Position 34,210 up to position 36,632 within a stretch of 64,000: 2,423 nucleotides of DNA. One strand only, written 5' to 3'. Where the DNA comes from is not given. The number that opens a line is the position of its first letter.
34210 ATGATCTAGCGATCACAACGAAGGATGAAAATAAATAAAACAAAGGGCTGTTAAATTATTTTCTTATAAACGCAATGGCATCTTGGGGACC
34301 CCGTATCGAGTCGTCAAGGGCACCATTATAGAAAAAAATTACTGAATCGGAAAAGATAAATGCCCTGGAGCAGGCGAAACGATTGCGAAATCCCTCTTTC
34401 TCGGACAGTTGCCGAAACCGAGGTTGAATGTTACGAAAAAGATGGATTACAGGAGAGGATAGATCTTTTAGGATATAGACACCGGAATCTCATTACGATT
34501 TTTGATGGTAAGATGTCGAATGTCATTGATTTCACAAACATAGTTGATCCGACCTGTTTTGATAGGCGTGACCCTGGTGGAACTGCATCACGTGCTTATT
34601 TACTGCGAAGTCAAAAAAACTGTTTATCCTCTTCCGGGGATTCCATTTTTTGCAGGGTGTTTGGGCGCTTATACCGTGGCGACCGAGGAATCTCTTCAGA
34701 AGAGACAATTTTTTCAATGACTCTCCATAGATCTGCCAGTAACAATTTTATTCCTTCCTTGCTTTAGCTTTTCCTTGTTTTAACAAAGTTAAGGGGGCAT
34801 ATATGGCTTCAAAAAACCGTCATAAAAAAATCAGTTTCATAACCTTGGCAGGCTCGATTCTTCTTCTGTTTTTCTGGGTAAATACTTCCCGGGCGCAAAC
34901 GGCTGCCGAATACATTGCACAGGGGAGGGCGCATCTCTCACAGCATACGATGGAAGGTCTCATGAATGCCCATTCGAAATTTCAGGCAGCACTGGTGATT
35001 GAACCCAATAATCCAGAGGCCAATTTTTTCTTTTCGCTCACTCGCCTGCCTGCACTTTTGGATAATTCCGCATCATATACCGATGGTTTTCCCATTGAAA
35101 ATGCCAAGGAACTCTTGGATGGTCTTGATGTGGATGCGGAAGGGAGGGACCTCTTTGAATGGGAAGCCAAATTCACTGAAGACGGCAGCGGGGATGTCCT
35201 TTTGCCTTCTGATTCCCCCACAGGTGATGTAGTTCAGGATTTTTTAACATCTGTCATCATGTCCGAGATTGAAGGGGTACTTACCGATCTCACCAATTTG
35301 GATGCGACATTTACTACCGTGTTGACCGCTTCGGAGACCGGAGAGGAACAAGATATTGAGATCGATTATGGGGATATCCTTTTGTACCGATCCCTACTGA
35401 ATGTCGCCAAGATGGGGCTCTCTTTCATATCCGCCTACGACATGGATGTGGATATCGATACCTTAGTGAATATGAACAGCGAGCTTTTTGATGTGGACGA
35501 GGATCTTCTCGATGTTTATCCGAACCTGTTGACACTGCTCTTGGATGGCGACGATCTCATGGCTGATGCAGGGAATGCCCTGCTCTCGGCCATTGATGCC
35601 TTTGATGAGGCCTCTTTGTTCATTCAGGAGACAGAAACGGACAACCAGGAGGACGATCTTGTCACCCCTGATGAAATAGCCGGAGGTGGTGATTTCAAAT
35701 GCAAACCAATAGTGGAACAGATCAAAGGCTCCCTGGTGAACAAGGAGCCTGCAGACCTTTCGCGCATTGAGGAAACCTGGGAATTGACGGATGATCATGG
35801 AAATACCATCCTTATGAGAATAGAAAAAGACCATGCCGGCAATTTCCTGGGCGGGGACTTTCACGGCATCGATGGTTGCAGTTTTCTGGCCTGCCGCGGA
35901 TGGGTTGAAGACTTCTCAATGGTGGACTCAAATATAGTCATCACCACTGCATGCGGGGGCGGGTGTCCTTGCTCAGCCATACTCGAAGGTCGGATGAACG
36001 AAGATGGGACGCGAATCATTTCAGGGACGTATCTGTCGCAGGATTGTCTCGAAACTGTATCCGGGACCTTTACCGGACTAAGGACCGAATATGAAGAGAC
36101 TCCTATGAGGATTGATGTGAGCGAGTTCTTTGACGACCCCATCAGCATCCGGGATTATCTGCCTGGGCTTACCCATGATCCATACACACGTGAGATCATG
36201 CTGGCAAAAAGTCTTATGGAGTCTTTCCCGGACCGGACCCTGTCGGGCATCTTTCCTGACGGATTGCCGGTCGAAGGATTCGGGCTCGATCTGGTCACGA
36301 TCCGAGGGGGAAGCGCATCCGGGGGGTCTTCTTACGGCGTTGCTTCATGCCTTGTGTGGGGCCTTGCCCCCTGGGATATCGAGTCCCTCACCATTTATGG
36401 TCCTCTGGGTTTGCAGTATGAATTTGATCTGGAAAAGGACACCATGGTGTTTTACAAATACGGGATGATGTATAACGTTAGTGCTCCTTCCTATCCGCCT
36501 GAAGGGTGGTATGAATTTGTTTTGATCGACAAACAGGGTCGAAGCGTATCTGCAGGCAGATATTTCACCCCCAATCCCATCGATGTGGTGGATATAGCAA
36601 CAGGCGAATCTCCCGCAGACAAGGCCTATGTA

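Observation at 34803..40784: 1993-aa secreted modular protein with Cys-rich dockerin-type repeats in a non-cellulolytic-looking genome context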

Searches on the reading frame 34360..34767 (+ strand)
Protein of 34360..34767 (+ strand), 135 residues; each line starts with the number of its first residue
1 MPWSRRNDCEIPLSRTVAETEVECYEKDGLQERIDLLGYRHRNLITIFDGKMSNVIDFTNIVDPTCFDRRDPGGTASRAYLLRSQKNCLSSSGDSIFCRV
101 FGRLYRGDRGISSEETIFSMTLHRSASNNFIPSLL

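Call 9: search_protein_families(library=pfam, proteins=[window:34360-34767:+], max_evalue=0.001)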
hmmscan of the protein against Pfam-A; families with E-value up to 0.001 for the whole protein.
window:34360-34767:+ (135 aa): 0 families
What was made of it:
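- Tried and rejected: The small ORF 34360-34767 has no family hit and lies inside the long 5' leader (call 9).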

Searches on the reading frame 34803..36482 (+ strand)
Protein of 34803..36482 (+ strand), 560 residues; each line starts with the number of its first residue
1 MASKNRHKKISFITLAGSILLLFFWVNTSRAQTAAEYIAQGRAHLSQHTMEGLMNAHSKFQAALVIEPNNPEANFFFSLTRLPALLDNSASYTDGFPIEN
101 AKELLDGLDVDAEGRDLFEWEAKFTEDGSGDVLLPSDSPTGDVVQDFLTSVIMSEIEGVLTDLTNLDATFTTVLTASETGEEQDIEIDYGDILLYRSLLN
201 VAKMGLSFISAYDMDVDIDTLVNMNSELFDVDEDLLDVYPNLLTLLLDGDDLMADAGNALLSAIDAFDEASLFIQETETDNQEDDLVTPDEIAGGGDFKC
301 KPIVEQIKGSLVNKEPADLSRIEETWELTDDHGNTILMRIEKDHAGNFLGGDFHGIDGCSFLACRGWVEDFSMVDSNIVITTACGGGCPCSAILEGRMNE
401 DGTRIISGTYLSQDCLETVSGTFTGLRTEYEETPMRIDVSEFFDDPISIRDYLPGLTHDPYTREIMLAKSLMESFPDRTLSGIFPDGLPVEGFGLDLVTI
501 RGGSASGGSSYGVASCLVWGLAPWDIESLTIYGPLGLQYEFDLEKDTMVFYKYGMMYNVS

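Call 55: predict_structure(alignment_id=A2)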
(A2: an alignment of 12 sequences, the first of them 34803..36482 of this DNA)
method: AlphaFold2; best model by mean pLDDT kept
length: 560 residues; sequences in the alignment: 12
mean_pLDDT: 75.4   pTM: 0.70
mean pLDDT of the five models: 75.4, 74.5, 73.3, 72.9, 71.7
residues with pLDDT >= 90: 158; 70-90: 230; 50-70: 88; < 50: 84
segments of 3 or more residues with pLDDT < 50: 1-6, 27-29, 293-296, 492-560
pLDDT, mean of each block of 10 residues (from residue 1): 49 69 53 87 89 92 94 94 82 73 83 69 71 76 85 93 91 85 87 93 93 81 61 77 88 94 92 77 64 53 85 87 92 93 85 86 87 91 80 94 93 88 93 81 84 66 58 65 68 40 35 35 40 39 35 25
secondary structure, 60 per line:
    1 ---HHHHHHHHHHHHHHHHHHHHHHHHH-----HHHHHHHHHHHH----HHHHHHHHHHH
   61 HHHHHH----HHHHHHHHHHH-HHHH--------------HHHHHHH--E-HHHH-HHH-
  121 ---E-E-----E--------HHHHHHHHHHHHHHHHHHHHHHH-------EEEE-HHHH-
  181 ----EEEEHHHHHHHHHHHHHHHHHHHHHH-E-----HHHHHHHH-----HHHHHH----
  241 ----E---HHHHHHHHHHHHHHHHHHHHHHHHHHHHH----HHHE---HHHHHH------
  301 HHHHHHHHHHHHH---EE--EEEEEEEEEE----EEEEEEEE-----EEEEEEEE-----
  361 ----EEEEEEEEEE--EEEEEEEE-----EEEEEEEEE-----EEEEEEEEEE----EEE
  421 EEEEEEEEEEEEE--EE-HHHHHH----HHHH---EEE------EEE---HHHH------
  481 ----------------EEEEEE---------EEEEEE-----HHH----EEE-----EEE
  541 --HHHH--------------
elements in order: H4-28 H34-45 H50-66 H71-81 H83-86 H101-107 H112-115 H141-163 E171-174 H176-179 E185-188 H189-210 H218-225 H231-236 H249-277 H289-294 H301-313 E321-330 E335-342 E348-355 E365-374 E377-384 E390-398 E404-413 E418-433 H439-444 H449-452 E456-458 E465-467 H471-474 E497-502 E512-517 E530-532 E538-540 H543-546
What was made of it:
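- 34803..34895 (+): Sec signal peptide, aa 1-31, with predicted cleavage after SRA. The AF2 model shows an N-terminal helix at aa 4-28 (call 55).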
